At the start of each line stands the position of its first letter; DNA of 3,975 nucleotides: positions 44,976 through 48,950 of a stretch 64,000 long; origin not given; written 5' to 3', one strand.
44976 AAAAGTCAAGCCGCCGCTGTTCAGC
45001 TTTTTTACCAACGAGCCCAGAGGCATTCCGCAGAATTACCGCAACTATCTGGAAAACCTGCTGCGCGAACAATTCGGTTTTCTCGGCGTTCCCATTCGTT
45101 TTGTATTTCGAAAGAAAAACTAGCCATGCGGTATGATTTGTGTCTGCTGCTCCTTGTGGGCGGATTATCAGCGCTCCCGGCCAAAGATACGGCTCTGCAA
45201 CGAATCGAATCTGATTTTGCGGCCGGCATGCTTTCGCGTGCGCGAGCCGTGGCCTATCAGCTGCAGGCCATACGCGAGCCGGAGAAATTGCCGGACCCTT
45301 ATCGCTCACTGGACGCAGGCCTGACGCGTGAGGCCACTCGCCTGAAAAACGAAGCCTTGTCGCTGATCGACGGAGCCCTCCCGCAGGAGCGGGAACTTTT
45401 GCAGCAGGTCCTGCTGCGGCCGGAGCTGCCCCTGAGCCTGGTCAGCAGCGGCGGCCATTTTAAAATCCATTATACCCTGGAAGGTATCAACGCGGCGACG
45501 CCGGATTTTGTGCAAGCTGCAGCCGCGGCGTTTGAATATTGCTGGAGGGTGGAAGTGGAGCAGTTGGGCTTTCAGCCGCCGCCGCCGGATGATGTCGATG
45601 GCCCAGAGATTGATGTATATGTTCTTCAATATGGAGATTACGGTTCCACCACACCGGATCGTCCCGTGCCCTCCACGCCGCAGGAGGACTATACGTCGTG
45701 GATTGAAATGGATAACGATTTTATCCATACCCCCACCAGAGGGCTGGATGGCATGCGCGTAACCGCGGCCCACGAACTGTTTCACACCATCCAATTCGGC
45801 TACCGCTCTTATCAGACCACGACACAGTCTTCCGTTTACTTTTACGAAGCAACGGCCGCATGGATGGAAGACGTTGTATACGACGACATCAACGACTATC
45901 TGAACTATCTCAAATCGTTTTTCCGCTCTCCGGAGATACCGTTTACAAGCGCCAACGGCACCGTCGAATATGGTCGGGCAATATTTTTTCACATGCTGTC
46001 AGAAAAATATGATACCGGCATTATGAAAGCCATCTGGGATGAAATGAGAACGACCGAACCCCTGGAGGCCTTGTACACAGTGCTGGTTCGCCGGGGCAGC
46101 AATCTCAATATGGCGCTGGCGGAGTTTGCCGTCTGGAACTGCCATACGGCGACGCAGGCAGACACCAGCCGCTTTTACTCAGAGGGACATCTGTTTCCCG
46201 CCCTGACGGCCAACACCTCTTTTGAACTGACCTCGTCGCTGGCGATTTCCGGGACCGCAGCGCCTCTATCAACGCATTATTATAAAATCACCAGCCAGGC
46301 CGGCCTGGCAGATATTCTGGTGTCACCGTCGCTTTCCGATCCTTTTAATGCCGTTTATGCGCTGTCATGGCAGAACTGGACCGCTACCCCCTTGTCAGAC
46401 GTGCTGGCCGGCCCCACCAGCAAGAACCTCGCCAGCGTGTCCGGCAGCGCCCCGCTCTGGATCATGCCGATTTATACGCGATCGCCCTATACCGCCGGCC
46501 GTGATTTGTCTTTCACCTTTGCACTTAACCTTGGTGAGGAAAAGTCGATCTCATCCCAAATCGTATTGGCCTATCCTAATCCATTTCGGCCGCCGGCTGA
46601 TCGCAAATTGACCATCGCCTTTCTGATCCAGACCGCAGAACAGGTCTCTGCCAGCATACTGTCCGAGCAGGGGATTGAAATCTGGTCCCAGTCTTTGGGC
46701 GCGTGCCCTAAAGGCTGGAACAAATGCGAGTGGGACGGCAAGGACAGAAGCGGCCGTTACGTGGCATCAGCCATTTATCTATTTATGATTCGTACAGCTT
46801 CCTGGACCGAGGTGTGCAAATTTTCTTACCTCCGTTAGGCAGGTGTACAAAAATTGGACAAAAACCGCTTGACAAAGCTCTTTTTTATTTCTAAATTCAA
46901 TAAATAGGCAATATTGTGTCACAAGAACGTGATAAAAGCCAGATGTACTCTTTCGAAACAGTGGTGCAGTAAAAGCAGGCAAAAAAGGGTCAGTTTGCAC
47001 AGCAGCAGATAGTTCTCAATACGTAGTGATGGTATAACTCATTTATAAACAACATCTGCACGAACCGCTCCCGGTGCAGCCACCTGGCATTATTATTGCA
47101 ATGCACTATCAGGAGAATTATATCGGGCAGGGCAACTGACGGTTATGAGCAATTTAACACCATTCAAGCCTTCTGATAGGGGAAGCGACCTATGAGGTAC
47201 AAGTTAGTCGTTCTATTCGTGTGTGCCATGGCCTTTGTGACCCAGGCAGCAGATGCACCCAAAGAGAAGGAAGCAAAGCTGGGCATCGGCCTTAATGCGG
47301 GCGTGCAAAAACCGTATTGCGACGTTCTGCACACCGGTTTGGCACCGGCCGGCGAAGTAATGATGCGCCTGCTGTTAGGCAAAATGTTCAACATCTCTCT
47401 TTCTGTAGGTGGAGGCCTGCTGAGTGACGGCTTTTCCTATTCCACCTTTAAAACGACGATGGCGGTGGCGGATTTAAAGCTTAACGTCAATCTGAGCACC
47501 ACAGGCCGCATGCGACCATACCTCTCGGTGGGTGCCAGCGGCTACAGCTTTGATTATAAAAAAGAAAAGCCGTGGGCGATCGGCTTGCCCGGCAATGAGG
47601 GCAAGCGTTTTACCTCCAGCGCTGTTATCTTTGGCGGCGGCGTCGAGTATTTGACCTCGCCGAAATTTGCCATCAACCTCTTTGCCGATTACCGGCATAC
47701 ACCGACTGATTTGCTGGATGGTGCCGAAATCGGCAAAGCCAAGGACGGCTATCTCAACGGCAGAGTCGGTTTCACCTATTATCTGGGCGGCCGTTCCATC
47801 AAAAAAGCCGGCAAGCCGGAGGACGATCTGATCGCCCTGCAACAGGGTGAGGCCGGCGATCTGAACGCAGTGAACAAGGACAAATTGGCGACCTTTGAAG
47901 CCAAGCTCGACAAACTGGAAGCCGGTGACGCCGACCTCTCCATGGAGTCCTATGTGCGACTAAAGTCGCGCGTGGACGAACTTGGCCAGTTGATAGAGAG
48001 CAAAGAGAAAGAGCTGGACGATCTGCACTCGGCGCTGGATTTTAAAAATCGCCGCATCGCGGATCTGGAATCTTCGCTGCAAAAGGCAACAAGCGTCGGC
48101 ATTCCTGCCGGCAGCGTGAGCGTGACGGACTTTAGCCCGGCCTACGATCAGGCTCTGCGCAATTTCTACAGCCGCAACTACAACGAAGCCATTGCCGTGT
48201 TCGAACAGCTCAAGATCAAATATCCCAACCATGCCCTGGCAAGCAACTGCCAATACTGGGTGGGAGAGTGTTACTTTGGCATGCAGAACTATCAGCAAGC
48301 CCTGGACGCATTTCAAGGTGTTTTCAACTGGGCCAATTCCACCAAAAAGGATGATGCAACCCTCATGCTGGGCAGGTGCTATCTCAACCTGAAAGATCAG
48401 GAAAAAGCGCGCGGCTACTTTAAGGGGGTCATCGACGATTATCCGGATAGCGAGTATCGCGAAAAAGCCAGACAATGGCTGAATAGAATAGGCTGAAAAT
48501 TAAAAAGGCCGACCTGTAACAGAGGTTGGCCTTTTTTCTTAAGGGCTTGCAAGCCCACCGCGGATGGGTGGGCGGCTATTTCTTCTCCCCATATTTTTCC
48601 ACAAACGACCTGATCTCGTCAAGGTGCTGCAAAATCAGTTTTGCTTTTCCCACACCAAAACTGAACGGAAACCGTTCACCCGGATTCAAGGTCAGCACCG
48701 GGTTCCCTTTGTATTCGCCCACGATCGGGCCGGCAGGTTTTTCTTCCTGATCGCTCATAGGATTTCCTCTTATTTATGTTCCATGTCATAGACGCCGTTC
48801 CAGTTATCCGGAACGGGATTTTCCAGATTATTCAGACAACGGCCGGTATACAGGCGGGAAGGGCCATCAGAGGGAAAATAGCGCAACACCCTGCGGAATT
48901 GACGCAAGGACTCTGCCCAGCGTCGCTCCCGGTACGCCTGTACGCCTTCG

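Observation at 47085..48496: Canonical sigma-54 promoter driving an outer-membrane barrel fused to a CpoB/YbgF-like TPR domain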

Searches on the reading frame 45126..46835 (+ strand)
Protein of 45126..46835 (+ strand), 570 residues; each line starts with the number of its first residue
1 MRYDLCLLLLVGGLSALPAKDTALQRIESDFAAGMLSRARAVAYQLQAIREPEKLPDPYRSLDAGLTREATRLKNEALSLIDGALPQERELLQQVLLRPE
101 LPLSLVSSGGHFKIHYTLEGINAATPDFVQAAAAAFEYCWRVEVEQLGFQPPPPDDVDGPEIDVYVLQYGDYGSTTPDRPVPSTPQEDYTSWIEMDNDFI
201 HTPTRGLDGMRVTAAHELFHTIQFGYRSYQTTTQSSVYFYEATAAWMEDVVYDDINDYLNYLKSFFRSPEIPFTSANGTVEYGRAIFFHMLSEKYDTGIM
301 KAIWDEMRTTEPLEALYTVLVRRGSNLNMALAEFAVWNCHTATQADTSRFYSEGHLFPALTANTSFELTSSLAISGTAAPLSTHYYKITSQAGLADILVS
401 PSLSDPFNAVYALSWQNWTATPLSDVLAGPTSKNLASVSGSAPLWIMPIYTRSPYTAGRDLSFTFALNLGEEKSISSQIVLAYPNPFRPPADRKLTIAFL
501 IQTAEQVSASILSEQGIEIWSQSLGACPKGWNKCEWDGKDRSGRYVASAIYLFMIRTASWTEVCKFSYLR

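Call 3: search_protein_families(library=pfam, proteins=[window:45126-46835:+], max_evalue=0.1)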
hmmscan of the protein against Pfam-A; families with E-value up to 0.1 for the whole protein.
window:45126-46835:+ (570 aa): 4 families
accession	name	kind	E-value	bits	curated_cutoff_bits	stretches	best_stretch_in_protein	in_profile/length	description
PF19527.4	DUF6055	-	2.4e-08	33.8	27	1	204-338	122-261/417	Family of unknown function (DUF6055)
PF13860.13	FlgD_ig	-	2.8e-06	27.7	27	1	500-555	18-73/79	FlgD Ig-like domain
PF10460.15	Peptidase_M30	-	0.028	13.5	25.8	1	204-261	135-194/369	Peptidase M30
PF05220.18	MgpC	-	0.079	12.7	27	0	195-253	61-119/226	MgpC adhesin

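Call 4: search_protein_families(library=ncbifam, proteins=[window:45126-46835:+], max_evalue=0.1)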
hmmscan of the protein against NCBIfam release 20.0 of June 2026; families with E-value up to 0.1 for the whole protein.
window:45126-46835:+ (570 aa): 4 families
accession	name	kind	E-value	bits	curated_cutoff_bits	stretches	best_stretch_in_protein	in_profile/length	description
NF045524.1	MXAN_6640_HExxH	subfamily_domain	4.1e-60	204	140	1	114-388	1-289/290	MXAN_6640 family putative metalloprotease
NF052228.1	T9SS_PorZ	equivalog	0.00023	19.8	260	1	478-558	671-743/757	type IX secretion system anionic LPS delivery protein PorZ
NF005176.1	PRK06655.1-1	equivalog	0.00033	20.6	230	1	498-558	90-150/197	flagellar hook assembly protein FlgD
NF033707.1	T9SS_sortase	equivalog_domain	0.0009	17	420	1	465-559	984-1079/1095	type IX secretion system sortase PorU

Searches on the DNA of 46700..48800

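Call 22: search_rna_families(source=window, start=46700, end=48800, threshold=evalue, max_evalue=1)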
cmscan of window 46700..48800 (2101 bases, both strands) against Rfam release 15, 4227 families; matches with E-value up to 1: 2.
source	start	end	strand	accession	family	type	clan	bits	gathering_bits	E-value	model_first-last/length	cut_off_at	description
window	48499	48579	-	RF00506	Thr_leader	Cis-reg; leader;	-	25.8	55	0.043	1-118/118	no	Threonine operon leader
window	48482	48539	+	RF00506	Thr_leader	Cis-reg; leader;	-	21.3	55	0.5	1-118/118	no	Threonine operon leader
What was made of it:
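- Tried and rejected: It returned only sub-threshold Thr_leader hits on the terminator (call 22).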
